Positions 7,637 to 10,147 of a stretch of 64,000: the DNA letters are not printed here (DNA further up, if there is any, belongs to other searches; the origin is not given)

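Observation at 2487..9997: AraC-controlled operon combining three Gfo/Idh/MocA oxidoreductases, a Hyi-like TIM-barrel protein and a glycyl radical enzyme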

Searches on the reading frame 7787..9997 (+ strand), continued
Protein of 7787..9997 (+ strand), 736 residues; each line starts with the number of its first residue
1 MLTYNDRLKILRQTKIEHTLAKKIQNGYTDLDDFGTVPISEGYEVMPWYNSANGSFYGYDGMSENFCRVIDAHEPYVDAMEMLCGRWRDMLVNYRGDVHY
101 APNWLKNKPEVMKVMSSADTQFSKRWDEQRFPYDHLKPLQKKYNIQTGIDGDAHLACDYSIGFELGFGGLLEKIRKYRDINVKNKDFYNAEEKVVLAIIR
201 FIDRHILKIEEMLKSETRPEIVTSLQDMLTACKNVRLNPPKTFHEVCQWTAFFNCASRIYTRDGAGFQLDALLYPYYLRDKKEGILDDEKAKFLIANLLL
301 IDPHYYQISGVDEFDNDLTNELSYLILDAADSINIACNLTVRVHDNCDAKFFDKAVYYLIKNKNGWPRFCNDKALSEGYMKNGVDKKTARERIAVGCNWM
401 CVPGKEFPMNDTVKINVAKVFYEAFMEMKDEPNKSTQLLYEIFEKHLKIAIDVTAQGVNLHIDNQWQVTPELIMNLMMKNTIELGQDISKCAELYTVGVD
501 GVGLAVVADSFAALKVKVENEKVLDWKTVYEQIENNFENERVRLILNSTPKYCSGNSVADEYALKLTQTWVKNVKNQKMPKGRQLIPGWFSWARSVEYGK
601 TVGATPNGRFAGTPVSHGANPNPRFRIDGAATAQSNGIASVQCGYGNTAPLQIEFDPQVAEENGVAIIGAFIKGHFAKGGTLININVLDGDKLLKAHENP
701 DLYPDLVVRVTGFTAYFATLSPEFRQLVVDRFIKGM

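Call 40: find_encoding_contigs(protein=P0002, flank=10000, max_places=2)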
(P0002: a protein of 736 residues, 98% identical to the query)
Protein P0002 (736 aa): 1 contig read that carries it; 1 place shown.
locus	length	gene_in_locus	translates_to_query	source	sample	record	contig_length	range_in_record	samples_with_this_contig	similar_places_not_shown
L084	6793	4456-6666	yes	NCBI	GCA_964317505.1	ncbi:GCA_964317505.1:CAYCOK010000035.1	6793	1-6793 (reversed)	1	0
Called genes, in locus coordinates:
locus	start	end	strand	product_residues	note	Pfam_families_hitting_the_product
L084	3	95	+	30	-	?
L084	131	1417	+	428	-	PF01408:GFO_IDH_MocA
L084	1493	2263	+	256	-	PF01261:AP_endonuc_2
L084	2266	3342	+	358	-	PF01408:GFO_IDH_MocA, PF02894:GFO_IDH_MocA_C, PF22725:GFO_IDH_MocA_C3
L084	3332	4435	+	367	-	PF01408:GFO_IDH_MocA, PF22725:GFO_IDH_MocA_C3, PF02894:GFO_IDH_MocA_C (faint)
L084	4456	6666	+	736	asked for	PF02901:PFL-like, PF01228:Gly_radical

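Call 41: find_encoding_contigs(protein=P0003, flank=10000, max_places=2)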
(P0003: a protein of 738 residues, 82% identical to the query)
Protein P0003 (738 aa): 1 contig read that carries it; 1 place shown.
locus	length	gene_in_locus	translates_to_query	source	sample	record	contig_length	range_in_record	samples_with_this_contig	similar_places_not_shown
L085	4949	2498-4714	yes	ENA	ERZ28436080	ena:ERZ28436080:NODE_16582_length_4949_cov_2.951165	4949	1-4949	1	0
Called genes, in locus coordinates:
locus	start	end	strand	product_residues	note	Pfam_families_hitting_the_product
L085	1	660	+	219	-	?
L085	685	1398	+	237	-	PF22725:GFO_IDH_MocA_C3, PF02894:GFO_IDH_MocA_C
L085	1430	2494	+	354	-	PF01408:GFO_IDH_MocA, PF22725:GFO_IDH_MocA_C3, PF02894:GFO_IDH_MocA_C (weak)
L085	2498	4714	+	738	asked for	PF02901:PFL-like, PF01228:Gly_radical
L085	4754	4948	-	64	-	?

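Call 42: find_encoding_contigs(protein=P0005, flank=10000, max_places=2)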
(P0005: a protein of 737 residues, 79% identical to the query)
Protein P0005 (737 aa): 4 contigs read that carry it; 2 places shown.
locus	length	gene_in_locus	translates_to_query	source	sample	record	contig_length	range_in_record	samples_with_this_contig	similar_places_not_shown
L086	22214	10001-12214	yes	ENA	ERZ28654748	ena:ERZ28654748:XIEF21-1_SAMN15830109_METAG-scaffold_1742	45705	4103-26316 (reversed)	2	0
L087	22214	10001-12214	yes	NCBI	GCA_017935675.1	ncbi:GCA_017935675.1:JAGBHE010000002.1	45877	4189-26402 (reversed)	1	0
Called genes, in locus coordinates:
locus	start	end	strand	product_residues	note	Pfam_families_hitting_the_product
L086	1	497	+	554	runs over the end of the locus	PF01547:SBP_bac_1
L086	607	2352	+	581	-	PF02518:HATPase_c (faint), PF06580:His_kinase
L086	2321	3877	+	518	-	PF00072:Response_reg, PF12833:HTH_18, PF00165:HTH_AraC (weak)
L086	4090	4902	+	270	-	PF00165:HTH_AraC, PF12833:HTH_18, PF00165:HTH_AraC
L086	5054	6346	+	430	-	PF01408:GFO_IDH_MocA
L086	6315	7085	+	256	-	PF01261:AP_endonuc_2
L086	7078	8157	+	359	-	PF01408:GFO_IDH_MocA, PF02894:GFO_IDH_MocA_C, PF22725:GFO_IDH_MocA_C3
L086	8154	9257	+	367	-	PF01408:GFO_IDH_MocA, PF22725:GFO_IDH_MocA_C3, PF02894:GFO_IDH_MocA_C (faint)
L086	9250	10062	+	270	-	PF13353:Fer4_12, PF04055:Radical_SAM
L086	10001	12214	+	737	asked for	PF02901:PFL-like, PF01228:Gly_radical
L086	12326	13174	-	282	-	PF02311:AraC_binding (weak), PF00165:HTH_AraC, PF12833:HTH_18, PF00165:HTH_AraC (weak)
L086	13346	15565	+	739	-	PF01229:Glyco_hydro_39 (weak)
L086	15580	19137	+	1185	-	PF06452:CBM9_1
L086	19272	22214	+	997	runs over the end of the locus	PF13205:Big_5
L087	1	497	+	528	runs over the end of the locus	PF01547:SBP_bac_1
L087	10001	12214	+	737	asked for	PF02901:PFL-like, PF01228:Gly_radical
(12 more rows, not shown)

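Call 54: search_protein_families(library=pfam, proteins=[L046:2596-3414:+, L046:6115-7392:+, L016:15588-16550:-, L012:14031-14366:+, L066:12208-13329:+, L044:7122-9041:+, L001:12320-13753:+, L083:12198-13526:+, L082:15982-16974:+, L010:3733-4701:-], max_evalue=0.001)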
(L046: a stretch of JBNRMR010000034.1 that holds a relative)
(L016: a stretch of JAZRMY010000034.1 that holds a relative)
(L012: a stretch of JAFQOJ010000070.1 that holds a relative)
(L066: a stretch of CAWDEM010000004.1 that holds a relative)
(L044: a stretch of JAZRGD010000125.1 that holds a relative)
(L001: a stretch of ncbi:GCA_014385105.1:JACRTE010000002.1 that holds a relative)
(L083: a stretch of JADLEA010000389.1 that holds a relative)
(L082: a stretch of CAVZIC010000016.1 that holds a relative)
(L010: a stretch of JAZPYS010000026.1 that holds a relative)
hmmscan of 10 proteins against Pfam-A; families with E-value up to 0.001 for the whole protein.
L046:2596-3414:+ (273 aa): 1 family
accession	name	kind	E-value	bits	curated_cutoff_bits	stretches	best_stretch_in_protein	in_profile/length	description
PF07883.17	Cupin_2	-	2e-05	24.7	27.2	0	164-225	10-69/70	Cupin domain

L046:6115-7392:+ (426 aa): 7 families
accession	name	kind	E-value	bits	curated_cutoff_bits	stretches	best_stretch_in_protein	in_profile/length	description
PF12831.13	FAD_oxidored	-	3.4e-59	201.6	27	2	23-198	1-162/416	FAD dependent oxidoreductase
PF00890.30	FAD_binding_2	-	1.1e-09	38.4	20.4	1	23-58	1-36/414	FAD binding domain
PF01266.30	DAO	-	3.4e-09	37.2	27.9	1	23-54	1-32/353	FAD dependent oxidoreductase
PF07992.20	Pyr_redox_2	-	4.9e-07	29.9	26.1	0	22-52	1-31/291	Pyridine nucleotide-disulphide oxidoreductase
PF01134.28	GIDA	-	9e-07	28.7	22.1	1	23-197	1-161/391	Glucose inhibited division protein A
PF13450.12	NAD_binding_8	-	1.5e-05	25.6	21.9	1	26-61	1-36/68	NAD(P)-binding Rossmann-like domain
PF03486.20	HI0933_like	-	2.9e-05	24.1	50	0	23-57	2-36/244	HI0933-like protein Rossmann domain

L016:15588-16550:- (321 aa): 4 families
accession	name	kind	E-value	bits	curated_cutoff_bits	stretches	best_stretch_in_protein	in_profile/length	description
PF21621.3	MPI_cupin_dom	-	9.1e-13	48.4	27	1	249-319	6-77/79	Mannose-6-phosphate isomerase, cupin domain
PF20511.4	PMI_typeI_cat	-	2.6e-11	44.3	22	1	9-109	4-108/143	Phosphomannose isomerase type I, catalytic domain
PF07883.17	Cupin_2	-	5e-07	29.8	27.2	0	277-304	23-50/70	Cupin domain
PF05899.18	Cupin_3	-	4.2e-05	23.6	23.5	0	268-308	24-62/74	EutQ-like cupin domain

L012:14031-14366:+ (112 aa): 0 families

L066:12208-13329:+ (374 aa): 1 family
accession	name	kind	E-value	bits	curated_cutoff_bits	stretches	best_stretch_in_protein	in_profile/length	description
PF01208.23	URO-D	-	5.2e-13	49.2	23.9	1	192-370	171-345/346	Uroporphyrinogen decarboxylase (URO-D)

L044:7122-9041:+ (640 aa): 4 families
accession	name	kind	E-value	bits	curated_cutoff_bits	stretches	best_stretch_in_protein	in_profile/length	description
PF01408.29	GFO_IDH_MocA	-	4.8e-25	89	24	1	306-423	1-120/120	Oxidoreductase family, NAD-binding Rossmann fold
PF22725.1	GFO_IDH_MocA_C3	-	2e-17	63.8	27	1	447-557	16-123/124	GFO/IDH/MocA C-terminal domain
PF01261.30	AP_endonuc_2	-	2e-16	60.9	31.1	1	29-258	4-233/249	Xylose isomerase-like TIM barrel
PF02894.22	GFO_IDH_MocA_C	-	3e-15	57.1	22.9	1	455-631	21-214/218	Oxidoreductase family, C-terminal alpha/beta domain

L001:12320-13753:+ (478 aa): 3 families
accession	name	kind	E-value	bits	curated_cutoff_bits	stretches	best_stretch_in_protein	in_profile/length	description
PF00753.33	Lactamase_B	-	3.1e-05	24.4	22.7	1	245-416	3-153/196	Metallo-beta-lactamase superfamily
PF22629.2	ACT_AHAS_ss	-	6.9e-05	23.4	27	0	86-145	7-65/67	AHAS small subunit-like ACT domain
PF01842.31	ACT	-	7e-05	23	27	0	80-113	3-36/66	ACT domain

L083:12198-13526:+ (443 aa): 2 families
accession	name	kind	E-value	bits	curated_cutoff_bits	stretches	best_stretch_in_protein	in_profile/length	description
PF01547.30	SBP_bac_1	-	8.5e-28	98.7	26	1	58-348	10-300/307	Bacterial extracellular solute-binding protein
PF13416.11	SBP_bac_8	-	1.6e-22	81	27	1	61-380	2-274/279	Bacterial extracellular solute-binding protein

L082:15982-16974:+ (331 aa): 1 family
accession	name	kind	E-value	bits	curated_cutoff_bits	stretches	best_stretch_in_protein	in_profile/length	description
PF00480.26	ROK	-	1.4e-67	228.7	22.9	1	20-327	2-292/294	ROK family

L010:3733-4701:- (323 aa): 8 families
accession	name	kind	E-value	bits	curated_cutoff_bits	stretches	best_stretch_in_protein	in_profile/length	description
PF12833.13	HTH_18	-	3.9e-20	72.4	33.6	1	236-314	1-78/80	Helix-turn-helix domain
PF00165.29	HTH_AraC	-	1.3e-19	70.2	26.6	2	281-314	9-41/42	Bacterial regulatory helix-turn-helix proteins, AraC family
PF02311.25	AraC_binding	-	1.3e-08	35.1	21.1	1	52-163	25-116/135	AraC-like ligand binding domain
PF21621.3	MPI_cupin_dom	-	1.7e-07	31.5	27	1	45-84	23-63/79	Mannose-6-phosphate isomerase, cupin domain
PF22200.2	ExsA_N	-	7.5e-07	30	27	1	51-130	1-82/136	ExsA N-terminal regulatory domain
PF07883.17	Cupin_2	-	2.8e-06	27.4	27.2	1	50-88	18-56/70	Cupin domain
PF05899.18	Cupin_3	-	0.00028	21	23.5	1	53-87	28-63/74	EutQ-like cupin domain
PF04297.20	UPF0122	-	0.00049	20.8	22.7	0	217-247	20-50/101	Putative helix-turn-helix protein, YlxM / p13 like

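Call 61: search_protein_families(library=pfam, alignment_id=A2, max_evalue=0.00001)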
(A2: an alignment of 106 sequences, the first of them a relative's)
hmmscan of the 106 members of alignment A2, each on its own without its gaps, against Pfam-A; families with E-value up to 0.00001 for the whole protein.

A. member 1, L001:1425-2306:+ (294 aa): 1 family
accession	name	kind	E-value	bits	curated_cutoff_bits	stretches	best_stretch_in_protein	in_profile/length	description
PF01430.24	HSP33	-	3.1e-105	352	21.4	1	3-281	1-273/273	Hsp33 protein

B. families by the number of members that match (of 106 scanned): 156 families (the first 25 are shown)
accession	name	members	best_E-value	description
PF02018.23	CBM_4_9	4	7.2e-41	Carbohydrate binding domain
PF12831.13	FAD_oxidored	3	2.7e-91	FAD dependent oxidoreductase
PF00294.29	PfkB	3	7.1e-59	pfkB family carbohydrate kinase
PF12833.13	HTH_18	3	1.8e-23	Helix-turn-helix domain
PF00165.29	HTH_AraC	3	6.2e-18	Bacterial regulatory helix-turn-helix proteins, AraC family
PF13472.12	Lipase_GDSL_2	3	1.1e-15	GDSL-like Lipase/Acylhydrolase family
PF18952.6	DUF5696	2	6.6e-50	Family of unknown function (DUF5696)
PF00144.29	Beta-lactamase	2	9.4e-48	Beta-lactamase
PF14606.12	Lipase_GDSL_3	2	1.2e-31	GDSL-like Lipase/Acylhydrolase family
PF14607.12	GxDLY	2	9.2e-26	N-terminus of Esterase_SGNH_hydro-type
PF07853.16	DUF1648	2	3.4e-19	Domain of unknown function (DUF1648)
PF00890.30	FAD_binding_2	2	5.9e-09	FAD binding domain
PF07883.17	Cupin_2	2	1e-08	Cupin domain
PF02518.31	HATPase_c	2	1e-08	Histidine kinase-, DNA gyrase B-, and HSP90-like ATPase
PF13450.12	NAD_binding_8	2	1.3e-07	NAD(P)-binding Rossmann-like domain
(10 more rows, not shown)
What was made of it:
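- Tried and rejected: The flanks are heterogeneous: CBM_4_9 four times, and FAD_oxidored, PfkB and GDSL three times each, out of 106 ORFs (call 61).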

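Call 62: list_cluster_members(proteins=[P0001, P0002])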
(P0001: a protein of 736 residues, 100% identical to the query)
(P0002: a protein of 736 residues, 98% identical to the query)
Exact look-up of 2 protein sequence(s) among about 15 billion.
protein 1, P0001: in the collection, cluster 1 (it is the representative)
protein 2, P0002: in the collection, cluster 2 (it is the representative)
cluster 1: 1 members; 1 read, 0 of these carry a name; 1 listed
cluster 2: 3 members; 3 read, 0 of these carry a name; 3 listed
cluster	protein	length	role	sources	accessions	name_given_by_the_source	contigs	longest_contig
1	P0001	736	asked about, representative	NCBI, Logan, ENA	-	-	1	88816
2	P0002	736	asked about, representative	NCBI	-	-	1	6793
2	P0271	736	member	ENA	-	-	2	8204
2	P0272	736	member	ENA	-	-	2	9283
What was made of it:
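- Tried and rejected: The cluster-member look-up gave no organism name (call 62).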

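Call 68: search_protein_families(library=pfam, proteins=[L001:5005-6303:+], max_evalue=1)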
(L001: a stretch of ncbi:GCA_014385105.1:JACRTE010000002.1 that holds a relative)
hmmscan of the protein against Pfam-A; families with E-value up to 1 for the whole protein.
L001:5005-6303:+ (433 aa): 3 families
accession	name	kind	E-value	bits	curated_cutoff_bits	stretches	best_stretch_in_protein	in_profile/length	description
PF01408.29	GFO_IDH_MocA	-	2.6e-17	64.1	24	1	1-119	1-118/120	Oxidoreductase family, NAD-binding Rossmann fold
PF04467.17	DUF483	-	0.1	13.1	25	1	100-148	65-110/122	Protein of unknown function (DUF483)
PF03435.24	Sacchrp_dh_NADP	-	0.2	12.4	25.1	1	3-45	1-43/129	Saccharopine dehydrogenase NADP binding domain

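Call 77: predict_structure(alignment_id=A3)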
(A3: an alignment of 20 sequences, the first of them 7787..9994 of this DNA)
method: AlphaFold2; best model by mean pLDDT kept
length: 736 residues; sequences in the alignment: 20
mean_pLDDT: 69.4   pTM: 0.76
mean pLDDT of the five models: 69.4, 61.1, 57.2, 49.0, 46.7
residues with pLDDT >= 90: 94; 70-90: 310; 50-70: 202; < 50: 130
segments of 3 or more residues with pLDDT < 50: 88-97, 119-131, 148-157, 261-265, 395-412, 468-470, 482-488, 549-553, 590-601, 612-649, 710-713
pLDDT, mean of each block of 10 residues (from residue 1): 71 78 69 66 70 61 75 77 58 46 68 59 40 67 60 49 85 84 77 86 92 91 90 94 90 69 57 88 91 83 67 59 87 69 82 86 70 69 59 48 42 66 91 94 92 77 57 57 48 57 72 90 92 85 70 62 81 80 63 41 66 37 32 34 43 57 78 74 70 83 69 61 70 52
secondary structure, 60 per line:
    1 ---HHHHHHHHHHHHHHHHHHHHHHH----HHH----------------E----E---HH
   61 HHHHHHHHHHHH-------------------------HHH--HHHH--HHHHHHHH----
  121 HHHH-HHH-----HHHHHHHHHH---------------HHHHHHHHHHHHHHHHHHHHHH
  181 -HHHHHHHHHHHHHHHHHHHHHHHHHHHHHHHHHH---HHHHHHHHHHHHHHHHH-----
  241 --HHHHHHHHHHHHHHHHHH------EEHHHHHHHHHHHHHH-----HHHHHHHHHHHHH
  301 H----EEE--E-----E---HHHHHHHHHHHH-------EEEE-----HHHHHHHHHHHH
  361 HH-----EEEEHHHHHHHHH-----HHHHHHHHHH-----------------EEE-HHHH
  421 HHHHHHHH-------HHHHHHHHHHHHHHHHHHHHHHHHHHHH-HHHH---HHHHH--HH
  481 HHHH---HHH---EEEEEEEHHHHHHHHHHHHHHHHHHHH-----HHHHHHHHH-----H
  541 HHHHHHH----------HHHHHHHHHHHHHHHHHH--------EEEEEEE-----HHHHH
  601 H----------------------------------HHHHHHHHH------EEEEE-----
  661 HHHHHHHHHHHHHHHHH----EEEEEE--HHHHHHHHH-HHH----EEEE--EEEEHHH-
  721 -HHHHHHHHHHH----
elements in order (helices of 4 or more, strands of 3 or more residues): H4-26 H59-72 H103-106 H109-116 H121-124 H134-143 H159-180 H182-215 H219-235 H243-260 H269-282 H288-301 E306-308 H321-332 E340-343 H349-362 E368-371 H372-380 H386-395 E413-415 H417-428 H436-463 H465-468 H472-476 H479-484 E494-500 H501-520 H526-534 H540-547 H558-575 E584-590 H596-601 H636-644 E651-655 H661-677 E682-687 H690-698 E707-710 E713-716 H722-732
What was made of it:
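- The structural model has low confidence at the Cys and Gly loops (call 77), so the roles proposed for W399 and E406 are guesses.
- Tried and rejected: Mean pLDDT is 69, and the Cys loop (395-412), the Gly loop (710-713) and residues 612-649 are below 50 (call 77).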
